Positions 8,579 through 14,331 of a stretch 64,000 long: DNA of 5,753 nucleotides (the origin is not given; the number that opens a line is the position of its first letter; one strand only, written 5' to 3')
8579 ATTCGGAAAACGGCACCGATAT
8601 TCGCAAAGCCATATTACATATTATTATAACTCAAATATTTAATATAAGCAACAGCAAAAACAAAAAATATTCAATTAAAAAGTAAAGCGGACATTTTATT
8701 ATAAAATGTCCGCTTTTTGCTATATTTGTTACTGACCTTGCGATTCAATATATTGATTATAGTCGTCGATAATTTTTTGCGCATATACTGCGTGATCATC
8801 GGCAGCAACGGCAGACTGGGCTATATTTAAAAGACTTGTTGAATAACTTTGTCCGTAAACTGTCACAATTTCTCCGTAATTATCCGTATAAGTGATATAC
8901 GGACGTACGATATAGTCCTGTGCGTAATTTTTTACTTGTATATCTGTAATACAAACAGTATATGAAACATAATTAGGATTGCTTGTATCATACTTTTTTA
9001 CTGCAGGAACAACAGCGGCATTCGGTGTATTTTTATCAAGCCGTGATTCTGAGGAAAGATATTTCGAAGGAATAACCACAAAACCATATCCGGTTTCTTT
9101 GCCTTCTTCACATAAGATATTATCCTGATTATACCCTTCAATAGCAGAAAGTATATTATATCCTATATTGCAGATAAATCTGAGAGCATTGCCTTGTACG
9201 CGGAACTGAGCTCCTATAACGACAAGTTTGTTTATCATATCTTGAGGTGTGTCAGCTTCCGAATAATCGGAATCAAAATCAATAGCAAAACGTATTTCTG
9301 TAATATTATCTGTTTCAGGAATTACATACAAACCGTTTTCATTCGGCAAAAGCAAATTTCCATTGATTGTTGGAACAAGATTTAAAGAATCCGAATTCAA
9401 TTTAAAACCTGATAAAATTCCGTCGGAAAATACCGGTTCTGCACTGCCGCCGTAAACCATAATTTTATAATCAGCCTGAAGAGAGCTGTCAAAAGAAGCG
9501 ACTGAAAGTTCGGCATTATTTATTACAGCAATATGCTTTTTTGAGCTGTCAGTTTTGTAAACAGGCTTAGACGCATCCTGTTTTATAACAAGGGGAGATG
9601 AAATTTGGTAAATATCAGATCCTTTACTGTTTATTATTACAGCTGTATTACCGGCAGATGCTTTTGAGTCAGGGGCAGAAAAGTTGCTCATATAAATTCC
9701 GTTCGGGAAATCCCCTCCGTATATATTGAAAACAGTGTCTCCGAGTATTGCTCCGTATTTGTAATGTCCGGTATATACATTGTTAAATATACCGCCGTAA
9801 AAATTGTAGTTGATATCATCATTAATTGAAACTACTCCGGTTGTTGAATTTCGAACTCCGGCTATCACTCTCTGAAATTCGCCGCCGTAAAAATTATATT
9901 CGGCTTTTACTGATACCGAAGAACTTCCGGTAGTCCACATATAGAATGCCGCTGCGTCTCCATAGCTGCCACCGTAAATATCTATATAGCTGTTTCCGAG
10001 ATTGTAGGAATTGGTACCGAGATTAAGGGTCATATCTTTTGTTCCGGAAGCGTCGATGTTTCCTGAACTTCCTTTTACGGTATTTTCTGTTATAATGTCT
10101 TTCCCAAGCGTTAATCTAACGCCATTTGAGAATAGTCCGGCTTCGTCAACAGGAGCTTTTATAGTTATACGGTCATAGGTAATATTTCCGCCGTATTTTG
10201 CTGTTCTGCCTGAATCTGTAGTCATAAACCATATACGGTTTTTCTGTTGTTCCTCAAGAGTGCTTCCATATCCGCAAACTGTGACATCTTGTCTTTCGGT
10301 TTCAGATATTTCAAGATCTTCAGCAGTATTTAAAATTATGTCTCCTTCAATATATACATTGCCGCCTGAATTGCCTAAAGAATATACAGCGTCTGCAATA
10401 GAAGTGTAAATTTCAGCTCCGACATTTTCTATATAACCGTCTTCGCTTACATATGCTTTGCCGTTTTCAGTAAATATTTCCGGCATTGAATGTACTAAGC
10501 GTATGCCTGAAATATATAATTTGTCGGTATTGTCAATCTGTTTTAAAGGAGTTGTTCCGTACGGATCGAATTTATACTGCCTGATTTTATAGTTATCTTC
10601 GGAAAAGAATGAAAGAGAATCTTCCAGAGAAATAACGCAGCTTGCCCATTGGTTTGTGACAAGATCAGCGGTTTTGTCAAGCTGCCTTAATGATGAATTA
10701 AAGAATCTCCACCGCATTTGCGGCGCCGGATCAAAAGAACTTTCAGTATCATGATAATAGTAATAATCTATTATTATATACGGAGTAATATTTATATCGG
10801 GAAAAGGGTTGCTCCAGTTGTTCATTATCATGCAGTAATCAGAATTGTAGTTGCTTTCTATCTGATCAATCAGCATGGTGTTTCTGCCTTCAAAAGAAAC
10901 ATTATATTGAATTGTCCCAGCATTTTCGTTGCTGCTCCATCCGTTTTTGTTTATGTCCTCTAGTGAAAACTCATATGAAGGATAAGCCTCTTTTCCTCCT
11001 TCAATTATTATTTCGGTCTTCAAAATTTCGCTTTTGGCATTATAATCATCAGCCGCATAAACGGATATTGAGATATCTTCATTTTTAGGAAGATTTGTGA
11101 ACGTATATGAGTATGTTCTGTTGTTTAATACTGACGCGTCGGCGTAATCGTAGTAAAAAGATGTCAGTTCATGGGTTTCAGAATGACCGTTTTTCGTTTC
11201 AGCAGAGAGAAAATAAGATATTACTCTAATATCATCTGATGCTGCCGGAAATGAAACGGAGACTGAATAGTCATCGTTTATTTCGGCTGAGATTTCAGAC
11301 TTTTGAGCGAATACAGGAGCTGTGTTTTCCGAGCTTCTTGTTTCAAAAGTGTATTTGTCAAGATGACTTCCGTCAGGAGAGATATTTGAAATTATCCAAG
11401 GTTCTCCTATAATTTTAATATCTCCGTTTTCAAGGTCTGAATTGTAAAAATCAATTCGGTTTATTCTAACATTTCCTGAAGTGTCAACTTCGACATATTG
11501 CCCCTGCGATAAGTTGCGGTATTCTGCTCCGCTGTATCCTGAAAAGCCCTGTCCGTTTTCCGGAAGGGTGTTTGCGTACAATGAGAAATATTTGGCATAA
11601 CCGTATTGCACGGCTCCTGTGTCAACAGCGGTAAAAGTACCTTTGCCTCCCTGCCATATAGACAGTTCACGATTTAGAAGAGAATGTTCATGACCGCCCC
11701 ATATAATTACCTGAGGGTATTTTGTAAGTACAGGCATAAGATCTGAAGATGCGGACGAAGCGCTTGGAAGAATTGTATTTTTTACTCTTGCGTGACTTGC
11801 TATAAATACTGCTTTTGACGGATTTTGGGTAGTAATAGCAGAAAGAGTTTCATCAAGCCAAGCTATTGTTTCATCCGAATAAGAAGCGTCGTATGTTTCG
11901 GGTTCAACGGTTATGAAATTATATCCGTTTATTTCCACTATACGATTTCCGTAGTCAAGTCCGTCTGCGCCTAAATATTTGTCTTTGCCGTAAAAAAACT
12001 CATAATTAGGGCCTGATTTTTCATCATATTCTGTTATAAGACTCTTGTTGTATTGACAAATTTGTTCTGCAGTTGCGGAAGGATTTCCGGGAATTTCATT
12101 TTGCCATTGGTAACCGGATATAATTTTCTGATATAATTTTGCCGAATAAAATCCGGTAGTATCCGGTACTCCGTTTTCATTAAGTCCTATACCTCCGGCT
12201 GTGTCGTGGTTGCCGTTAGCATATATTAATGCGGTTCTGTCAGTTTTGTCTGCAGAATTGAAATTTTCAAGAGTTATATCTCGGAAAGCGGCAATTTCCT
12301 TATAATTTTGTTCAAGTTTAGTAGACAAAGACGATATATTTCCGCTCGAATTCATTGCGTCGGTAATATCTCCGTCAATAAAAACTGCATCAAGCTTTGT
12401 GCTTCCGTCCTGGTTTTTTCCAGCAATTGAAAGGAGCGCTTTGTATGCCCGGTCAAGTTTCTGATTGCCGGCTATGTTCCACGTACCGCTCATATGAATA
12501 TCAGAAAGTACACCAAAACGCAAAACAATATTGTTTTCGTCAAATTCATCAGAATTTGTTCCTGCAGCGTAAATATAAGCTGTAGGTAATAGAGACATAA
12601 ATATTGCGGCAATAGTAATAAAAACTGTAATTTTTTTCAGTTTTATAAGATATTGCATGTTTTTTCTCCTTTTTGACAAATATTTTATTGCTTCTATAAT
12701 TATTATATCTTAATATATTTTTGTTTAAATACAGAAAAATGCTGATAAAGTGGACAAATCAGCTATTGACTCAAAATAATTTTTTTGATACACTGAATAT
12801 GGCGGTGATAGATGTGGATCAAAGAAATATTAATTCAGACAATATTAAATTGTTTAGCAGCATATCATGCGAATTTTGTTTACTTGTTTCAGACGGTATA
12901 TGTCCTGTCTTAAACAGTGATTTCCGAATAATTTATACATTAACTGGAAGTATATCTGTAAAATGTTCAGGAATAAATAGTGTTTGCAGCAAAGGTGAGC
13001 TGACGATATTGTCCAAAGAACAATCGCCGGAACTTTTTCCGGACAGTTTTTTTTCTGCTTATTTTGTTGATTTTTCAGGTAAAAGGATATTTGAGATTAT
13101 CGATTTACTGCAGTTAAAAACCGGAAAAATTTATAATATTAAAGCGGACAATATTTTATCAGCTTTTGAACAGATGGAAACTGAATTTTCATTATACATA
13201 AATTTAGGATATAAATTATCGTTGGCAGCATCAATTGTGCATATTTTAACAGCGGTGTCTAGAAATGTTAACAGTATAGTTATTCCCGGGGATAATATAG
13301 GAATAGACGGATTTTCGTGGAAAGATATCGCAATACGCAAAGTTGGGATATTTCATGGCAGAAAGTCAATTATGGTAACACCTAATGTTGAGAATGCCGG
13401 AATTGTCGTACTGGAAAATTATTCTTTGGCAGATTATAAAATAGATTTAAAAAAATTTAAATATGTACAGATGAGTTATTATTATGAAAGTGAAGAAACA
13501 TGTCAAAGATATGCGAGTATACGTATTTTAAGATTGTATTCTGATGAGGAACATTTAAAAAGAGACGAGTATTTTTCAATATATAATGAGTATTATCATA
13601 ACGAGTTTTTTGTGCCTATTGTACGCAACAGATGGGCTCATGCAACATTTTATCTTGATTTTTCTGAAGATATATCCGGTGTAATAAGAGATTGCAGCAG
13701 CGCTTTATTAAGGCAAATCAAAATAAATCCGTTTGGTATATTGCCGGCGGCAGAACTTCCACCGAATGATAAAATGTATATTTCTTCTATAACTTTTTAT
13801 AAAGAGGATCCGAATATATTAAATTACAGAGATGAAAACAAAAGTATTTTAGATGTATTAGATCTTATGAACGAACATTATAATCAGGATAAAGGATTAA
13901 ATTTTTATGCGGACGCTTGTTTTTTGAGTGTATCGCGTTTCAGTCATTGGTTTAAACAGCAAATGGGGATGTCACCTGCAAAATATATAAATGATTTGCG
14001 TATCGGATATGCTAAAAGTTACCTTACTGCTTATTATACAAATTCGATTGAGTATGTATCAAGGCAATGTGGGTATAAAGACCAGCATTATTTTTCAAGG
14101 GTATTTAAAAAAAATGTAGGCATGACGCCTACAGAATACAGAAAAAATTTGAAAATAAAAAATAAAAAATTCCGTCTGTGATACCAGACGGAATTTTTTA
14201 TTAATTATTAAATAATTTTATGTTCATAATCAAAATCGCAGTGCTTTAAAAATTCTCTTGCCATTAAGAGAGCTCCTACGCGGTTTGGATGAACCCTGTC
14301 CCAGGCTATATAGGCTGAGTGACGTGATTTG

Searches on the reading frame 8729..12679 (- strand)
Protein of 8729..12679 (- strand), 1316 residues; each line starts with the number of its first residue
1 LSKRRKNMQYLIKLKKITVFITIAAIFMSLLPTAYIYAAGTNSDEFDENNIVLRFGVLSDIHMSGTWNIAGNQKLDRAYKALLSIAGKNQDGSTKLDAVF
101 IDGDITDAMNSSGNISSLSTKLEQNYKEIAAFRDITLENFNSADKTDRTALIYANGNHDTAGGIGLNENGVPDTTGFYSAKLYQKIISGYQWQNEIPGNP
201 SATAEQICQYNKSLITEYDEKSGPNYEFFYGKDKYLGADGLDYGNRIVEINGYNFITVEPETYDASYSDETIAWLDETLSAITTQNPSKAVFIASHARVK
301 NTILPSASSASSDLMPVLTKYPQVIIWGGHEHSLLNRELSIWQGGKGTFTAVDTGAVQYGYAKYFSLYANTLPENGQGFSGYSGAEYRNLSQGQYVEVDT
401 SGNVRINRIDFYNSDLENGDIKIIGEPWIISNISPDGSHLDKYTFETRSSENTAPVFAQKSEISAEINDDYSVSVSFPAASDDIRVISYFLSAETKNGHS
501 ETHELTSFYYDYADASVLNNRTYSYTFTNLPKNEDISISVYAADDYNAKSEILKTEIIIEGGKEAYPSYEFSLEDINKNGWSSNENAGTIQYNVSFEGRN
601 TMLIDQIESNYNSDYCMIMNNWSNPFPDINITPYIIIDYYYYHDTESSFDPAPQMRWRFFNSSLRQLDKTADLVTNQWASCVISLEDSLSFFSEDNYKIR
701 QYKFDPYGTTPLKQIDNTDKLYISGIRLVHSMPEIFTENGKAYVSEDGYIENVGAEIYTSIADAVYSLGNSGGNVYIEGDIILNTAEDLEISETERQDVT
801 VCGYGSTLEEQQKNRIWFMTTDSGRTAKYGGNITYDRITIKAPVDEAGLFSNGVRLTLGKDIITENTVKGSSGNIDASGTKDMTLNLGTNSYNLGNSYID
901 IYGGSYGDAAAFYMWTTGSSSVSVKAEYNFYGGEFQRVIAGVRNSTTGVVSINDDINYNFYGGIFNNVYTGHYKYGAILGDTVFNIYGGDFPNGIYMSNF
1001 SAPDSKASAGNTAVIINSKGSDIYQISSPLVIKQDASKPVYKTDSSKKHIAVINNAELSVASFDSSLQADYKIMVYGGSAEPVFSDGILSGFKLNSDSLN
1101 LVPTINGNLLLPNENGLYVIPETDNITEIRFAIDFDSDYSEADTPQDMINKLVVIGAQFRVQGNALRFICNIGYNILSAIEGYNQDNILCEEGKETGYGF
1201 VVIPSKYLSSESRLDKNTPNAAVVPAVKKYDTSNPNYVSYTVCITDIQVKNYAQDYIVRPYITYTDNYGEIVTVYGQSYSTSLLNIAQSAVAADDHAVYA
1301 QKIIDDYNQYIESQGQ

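Call 83: search_protein_families(library=pfam, proteins=[window:8729-12679:-], max_evalue=0.0001)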
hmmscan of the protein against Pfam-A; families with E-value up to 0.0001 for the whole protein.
window:8729-12679:- (1316 aa): 1 family
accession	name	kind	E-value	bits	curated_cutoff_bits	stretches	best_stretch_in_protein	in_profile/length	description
PF00149.33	Metallophos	-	2.4e-07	31.8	21.5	1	53-333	1-190/191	Calcineurin-like phosphoesterase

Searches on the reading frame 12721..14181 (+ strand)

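Call 39: search_protein_families(library=pfam, proteins=[window:12721-14181:+], max_evalue=0.001)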
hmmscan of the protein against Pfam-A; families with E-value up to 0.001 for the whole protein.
window:12721-14181:+ (486 aa): 2 families
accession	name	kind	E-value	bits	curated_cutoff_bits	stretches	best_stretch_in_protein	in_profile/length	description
PF12833.13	HTH_18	-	5.2e-21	75.2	33.6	1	396-475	1-79/80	Helix-turn-helix domain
PF00165.29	HTH_AraC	-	4e-18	65.5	26.6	2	442-475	10-42/42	Bacterial regulatory helix-turn-helix proteins, AraC family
